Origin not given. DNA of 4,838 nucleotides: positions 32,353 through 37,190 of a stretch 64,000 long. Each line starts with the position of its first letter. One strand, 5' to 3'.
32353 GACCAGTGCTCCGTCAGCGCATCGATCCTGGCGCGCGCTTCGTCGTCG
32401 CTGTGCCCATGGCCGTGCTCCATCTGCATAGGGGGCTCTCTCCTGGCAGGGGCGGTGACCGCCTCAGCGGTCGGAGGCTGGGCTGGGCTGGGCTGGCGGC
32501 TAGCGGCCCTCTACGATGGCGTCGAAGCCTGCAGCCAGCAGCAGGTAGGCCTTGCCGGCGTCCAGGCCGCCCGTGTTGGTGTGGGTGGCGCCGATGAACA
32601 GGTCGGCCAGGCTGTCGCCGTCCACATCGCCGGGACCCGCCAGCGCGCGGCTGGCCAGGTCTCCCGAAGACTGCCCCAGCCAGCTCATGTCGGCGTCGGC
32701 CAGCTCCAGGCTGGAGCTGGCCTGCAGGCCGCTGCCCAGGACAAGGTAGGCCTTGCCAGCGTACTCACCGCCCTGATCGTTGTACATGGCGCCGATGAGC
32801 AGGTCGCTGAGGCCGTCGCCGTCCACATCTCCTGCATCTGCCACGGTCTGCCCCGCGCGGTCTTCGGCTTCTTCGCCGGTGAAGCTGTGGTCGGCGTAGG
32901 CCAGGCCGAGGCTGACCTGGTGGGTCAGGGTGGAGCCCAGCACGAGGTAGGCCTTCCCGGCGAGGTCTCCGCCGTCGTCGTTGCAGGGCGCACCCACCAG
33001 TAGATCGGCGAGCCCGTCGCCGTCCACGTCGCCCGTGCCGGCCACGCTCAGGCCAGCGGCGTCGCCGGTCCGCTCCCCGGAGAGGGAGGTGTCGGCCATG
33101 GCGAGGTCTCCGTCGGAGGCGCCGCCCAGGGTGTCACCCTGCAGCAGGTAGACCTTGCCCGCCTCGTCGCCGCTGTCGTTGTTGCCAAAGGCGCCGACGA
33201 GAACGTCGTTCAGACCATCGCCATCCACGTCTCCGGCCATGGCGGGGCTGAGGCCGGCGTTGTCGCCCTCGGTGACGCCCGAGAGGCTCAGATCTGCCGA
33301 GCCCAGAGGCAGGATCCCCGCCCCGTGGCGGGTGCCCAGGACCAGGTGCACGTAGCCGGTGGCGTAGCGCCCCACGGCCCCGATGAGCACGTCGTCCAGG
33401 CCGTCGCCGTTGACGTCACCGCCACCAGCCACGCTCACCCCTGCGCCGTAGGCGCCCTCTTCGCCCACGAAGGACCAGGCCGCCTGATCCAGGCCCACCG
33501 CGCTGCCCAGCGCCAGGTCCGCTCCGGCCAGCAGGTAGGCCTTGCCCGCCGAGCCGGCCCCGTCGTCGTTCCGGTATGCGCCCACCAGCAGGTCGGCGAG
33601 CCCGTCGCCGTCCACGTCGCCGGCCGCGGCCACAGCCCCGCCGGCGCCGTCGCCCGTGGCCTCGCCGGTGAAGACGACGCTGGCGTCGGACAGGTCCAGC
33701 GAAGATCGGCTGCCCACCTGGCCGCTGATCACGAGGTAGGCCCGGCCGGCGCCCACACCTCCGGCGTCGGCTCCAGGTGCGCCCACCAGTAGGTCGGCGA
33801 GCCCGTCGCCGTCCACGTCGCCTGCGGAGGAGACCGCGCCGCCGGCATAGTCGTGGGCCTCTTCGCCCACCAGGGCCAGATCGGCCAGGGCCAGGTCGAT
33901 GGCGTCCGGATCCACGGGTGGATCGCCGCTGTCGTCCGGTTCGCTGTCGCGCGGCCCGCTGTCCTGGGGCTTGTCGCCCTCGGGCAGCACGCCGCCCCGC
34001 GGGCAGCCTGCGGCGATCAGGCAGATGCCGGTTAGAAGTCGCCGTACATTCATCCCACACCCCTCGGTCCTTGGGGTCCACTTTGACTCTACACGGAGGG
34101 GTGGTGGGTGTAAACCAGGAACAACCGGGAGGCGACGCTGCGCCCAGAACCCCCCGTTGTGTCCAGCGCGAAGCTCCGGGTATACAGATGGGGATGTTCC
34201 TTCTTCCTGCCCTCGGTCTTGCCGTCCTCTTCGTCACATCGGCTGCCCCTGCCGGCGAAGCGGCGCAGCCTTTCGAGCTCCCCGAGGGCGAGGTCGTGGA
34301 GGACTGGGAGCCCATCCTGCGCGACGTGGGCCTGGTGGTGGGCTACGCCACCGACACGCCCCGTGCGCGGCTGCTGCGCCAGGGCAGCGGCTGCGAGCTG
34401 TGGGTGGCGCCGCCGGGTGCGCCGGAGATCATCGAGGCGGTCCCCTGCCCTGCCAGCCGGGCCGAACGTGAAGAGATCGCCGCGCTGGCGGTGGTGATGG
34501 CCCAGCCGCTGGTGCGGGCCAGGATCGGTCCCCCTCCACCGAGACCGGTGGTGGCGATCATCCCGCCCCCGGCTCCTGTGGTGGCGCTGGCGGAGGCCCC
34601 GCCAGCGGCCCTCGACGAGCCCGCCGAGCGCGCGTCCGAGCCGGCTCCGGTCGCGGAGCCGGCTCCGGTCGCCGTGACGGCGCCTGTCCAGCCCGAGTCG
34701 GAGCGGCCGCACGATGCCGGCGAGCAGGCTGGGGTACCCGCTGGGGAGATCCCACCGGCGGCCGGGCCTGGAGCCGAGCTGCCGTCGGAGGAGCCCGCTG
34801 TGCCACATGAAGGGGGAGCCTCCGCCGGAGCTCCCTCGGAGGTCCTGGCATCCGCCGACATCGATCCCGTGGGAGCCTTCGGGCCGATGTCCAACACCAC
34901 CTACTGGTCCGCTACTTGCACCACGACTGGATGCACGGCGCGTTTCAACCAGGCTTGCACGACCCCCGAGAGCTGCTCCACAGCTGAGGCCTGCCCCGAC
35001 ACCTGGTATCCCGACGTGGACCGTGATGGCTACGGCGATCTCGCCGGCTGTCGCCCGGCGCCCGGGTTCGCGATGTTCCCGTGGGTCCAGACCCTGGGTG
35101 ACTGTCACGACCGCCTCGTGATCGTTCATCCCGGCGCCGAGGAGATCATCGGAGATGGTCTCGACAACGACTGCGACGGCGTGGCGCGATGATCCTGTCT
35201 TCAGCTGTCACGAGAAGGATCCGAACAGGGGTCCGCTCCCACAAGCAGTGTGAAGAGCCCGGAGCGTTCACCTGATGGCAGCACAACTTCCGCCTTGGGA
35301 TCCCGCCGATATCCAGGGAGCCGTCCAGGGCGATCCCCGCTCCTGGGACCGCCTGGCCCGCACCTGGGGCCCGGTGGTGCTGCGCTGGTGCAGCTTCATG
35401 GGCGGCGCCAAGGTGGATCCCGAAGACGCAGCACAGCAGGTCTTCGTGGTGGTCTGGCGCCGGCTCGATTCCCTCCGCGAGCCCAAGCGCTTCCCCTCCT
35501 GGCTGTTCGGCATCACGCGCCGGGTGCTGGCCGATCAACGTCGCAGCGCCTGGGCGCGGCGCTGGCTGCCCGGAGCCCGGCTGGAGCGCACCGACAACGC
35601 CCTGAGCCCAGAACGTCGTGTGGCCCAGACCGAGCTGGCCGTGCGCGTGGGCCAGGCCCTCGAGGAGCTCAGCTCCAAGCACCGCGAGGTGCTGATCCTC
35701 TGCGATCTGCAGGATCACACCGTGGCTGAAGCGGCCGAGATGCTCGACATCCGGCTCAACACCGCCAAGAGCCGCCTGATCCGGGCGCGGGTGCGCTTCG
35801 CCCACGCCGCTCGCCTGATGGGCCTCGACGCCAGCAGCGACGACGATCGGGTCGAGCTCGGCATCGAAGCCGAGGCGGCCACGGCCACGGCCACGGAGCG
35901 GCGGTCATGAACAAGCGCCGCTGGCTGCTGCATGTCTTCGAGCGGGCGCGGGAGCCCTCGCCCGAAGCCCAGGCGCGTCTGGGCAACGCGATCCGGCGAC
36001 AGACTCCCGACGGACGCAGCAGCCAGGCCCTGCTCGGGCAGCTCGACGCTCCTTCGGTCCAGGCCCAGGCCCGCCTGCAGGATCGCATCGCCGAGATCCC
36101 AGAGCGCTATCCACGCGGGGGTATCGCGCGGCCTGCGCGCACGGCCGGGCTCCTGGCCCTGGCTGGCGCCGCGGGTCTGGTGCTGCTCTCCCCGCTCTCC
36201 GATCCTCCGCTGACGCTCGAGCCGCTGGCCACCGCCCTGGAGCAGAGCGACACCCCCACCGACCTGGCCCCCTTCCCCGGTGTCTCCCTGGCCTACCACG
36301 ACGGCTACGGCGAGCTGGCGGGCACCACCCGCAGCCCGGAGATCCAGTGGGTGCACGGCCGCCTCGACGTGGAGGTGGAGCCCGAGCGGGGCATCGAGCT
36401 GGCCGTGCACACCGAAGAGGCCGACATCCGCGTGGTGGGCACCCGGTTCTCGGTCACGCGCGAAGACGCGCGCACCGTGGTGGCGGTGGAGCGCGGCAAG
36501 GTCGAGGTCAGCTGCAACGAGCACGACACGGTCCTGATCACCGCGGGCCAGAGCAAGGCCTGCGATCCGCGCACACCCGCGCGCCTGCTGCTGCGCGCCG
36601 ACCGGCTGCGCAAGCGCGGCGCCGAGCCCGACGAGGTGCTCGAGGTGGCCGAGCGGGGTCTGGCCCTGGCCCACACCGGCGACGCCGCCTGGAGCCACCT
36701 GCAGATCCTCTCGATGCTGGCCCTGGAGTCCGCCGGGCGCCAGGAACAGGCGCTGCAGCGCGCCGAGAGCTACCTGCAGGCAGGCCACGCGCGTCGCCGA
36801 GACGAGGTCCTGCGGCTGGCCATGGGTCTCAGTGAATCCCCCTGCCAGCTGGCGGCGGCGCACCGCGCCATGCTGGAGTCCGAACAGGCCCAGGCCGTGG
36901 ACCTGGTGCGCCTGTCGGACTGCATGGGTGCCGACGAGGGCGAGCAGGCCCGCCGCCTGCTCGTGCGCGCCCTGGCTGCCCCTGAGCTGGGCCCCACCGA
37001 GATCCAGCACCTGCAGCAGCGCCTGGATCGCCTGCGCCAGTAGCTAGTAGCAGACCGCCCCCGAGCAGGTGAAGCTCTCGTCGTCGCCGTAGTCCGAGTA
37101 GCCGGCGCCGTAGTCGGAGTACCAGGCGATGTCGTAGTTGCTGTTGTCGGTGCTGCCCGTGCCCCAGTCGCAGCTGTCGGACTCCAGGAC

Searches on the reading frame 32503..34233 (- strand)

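Call 14: search_protein_families(library=pfam, proteins=[window:32503-34233:-])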
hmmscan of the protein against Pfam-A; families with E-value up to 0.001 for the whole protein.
window:32503-34233:- (577 aa): 3 families
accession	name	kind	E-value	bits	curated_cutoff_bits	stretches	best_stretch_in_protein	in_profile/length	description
PF01839.29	FG-GAP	-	2.5e-42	142.5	22.1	6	132-167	2-36/37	FG-GAP repeat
PF13517.12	FG-GAP_3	-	7.9e-12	46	26.9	2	273-346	1-61/61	FG-GAP-like repeat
PF14312.12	FG-GAP_2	-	4.2e-06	27.3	23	0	335-363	27-48/49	FG-GAP repeat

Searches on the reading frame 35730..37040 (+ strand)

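Call 52: search_protein_families(library=pfam, proteins=[window:35730-37040:+], max_evalue=0.001)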
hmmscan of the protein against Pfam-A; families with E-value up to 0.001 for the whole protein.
window:35730-37040:+ (437 aa): 1 family
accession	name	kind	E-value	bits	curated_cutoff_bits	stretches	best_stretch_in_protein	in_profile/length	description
PF04773.18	FecR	-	3.1e-09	37.6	24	1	199-259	37-97/97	FecR protein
